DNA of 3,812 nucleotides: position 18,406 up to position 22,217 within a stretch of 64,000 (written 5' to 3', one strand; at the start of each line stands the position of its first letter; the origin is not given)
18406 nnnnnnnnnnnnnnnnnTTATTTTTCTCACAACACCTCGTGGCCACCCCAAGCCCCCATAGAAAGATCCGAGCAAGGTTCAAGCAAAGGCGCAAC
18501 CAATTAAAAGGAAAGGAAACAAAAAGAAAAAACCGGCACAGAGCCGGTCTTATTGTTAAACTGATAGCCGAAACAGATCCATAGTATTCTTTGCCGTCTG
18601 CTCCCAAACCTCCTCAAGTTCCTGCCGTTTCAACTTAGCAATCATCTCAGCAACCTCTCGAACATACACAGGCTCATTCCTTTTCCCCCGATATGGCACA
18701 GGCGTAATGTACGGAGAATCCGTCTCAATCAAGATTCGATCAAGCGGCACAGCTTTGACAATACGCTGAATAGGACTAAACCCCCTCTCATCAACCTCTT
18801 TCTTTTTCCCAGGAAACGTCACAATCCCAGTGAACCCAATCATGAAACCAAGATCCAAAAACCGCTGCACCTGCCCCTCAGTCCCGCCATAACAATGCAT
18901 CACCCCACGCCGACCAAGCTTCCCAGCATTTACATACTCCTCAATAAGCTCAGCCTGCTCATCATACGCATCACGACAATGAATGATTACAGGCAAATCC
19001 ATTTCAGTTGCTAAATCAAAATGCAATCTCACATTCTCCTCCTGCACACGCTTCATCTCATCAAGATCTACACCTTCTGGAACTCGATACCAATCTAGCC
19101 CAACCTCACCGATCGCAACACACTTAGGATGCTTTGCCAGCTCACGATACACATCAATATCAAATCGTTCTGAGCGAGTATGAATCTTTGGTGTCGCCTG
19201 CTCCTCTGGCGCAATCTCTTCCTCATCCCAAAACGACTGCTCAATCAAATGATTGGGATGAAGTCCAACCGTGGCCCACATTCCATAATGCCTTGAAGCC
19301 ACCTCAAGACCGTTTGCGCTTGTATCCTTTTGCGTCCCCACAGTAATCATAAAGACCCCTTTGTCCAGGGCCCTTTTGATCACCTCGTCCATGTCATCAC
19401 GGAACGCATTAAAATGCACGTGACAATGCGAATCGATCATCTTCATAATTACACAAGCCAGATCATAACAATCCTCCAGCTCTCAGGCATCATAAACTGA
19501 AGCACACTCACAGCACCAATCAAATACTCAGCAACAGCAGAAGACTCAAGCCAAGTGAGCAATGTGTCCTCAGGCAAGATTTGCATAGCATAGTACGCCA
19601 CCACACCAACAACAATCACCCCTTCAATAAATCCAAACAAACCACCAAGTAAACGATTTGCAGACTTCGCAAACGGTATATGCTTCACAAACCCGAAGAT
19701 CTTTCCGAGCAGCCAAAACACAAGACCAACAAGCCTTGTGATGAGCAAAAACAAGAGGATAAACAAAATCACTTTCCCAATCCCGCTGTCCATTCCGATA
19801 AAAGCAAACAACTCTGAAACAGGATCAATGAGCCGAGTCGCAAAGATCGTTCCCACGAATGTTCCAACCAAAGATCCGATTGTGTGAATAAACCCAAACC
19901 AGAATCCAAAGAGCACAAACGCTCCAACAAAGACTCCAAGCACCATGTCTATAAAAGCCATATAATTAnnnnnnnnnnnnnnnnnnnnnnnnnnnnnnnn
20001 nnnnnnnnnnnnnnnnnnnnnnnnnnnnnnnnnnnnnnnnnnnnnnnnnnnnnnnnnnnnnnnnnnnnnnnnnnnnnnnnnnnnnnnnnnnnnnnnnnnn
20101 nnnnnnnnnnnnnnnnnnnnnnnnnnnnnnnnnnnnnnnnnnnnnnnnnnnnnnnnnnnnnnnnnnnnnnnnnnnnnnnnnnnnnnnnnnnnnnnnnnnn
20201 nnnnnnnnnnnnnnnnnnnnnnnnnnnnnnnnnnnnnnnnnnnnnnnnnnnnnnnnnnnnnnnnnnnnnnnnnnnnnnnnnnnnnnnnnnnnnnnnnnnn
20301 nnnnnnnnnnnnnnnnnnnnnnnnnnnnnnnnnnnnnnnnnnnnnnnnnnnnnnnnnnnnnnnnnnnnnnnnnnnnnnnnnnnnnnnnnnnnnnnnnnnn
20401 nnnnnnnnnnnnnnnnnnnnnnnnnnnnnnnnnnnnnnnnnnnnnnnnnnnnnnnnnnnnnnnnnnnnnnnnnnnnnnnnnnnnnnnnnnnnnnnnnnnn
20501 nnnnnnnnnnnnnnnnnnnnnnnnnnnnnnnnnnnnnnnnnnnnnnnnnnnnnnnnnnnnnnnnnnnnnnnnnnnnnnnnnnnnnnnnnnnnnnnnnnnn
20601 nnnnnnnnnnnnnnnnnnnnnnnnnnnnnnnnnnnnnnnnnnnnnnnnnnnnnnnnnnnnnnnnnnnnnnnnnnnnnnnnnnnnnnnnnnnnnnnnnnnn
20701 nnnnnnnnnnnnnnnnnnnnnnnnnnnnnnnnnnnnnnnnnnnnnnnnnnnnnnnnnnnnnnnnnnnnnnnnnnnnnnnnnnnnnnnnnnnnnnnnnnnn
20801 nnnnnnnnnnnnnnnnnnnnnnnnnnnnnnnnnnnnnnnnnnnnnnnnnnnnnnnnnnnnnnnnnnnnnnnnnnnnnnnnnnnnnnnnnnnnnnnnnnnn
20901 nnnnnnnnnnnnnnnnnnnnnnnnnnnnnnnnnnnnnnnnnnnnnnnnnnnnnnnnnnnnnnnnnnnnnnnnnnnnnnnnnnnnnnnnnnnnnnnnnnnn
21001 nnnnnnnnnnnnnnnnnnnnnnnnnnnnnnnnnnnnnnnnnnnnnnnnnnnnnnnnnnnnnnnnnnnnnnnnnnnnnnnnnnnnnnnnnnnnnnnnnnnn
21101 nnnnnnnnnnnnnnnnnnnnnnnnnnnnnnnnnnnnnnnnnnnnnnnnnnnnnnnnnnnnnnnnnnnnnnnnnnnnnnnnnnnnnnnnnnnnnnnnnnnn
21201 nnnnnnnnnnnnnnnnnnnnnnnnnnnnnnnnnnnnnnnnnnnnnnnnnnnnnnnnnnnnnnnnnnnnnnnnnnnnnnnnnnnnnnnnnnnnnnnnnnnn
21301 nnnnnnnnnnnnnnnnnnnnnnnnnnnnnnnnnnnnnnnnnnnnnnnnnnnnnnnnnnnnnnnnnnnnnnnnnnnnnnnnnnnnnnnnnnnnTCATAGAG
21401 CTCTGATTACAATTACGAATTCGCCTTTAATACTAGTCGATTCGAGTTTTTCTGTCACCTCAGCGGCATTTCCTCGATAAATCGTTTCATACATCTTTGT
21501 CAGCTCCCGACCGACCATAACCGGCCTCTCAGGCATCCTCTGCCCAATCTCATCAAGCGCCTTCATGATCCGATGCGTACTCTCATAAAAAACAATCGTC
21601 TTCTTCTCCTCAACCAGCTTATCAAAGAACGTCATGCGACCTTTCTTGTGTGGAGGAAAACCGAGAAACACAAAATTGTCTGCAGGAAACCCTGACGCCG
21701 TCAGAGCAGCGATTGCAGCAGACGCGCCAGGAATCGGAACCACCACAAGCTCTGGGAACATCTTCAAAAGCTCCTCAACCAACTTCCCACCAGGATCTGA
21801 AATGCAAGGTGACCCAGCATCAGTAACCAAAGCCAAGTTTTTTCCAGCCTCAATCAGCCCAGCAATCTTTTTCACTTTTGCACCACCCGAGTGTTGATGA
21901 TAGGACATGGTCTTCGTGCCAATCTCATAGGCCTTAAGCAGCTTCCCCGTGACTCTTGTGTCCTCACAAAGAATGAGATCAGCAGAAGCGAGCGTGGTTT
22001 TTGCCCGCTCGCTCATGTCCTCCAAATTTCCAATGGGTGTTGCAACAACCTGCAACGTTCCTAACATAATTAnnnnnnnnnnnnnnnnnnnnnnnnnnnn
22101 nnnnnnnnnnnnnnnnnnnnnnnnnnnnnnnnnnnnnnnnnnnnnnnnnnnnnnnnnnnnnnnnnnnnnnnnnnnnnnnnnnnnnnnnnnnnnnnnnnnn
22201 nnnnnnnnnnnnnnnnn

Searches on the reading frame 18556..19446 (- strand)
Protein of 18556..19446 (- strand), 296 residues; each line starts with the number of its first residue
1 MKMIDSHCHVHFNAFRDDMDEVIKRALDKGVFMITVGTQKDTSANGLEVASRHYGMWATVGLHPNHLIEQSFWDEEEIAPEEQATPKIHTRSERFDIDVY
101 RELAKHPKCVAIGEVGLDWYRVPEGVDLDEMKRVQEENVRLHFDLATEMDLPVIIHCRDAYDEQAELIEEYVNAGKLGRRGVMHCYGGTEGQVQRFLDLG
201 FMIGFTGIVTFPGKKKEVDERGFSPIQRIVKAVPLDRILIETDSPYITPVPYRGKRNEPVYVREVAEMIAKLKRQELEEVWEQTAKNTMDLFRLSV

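Call 39: search_protein_families(library=pfam, proteins=[window:18556-19446:-], max_evalue=0.0001)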
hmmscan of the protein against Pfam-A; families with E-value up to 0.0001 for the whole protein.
window:18556-19446:- (296 aa): 1 family
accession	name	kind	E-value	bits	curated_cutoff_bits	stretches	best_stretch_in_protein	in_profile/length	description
PF01026.27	TatD_DNase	-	2.1e-71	240.7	27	1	4-293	1-253/253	TatD related DNase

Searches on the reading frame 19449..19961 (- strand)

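Call 40: search_protein_families(library=pfam, proteins=[window:19449-19961:-], max_evalue=0.0001)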
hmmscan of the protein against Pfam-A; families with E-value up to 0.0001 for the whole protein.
window:19449-19961:- (170 aa): 1 family
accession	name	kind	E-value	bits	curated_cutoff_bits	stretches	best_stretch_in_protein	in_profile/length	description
PF02674.22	Colicin_V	-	1.1e-20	74.5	29.3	1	4-150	1-142/144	Colicin V production protein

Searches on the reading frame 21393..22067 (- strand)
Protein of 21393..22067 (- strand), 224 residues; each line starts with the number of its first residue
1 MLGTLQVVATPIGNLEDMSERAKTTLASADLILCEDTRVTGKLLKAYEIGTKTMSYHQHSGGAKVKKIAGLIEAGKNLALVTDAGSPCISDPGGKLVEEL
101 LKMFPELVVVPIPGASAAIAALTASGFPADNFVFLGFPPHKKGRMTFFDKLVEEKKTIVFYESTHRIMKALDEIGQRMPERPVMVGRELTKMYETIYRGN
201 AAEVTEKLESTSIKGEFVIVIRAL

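Call 40: search_protein_families(library=pfam, proteins=[window:21393-22067:-], max_evalue=0.0001)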
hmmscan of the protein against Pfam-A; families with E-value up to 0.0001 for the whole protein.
window:21393-22067:- (224 aa): 1 family
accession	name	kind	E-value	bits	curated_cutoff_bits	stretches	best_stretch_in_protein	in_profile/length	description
PF00590.25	TP_methylase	-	3.8e-31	109.1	27.8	1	5-204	2-211/212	Tetrapyrrole (Corrin/Porphyrin) Methylases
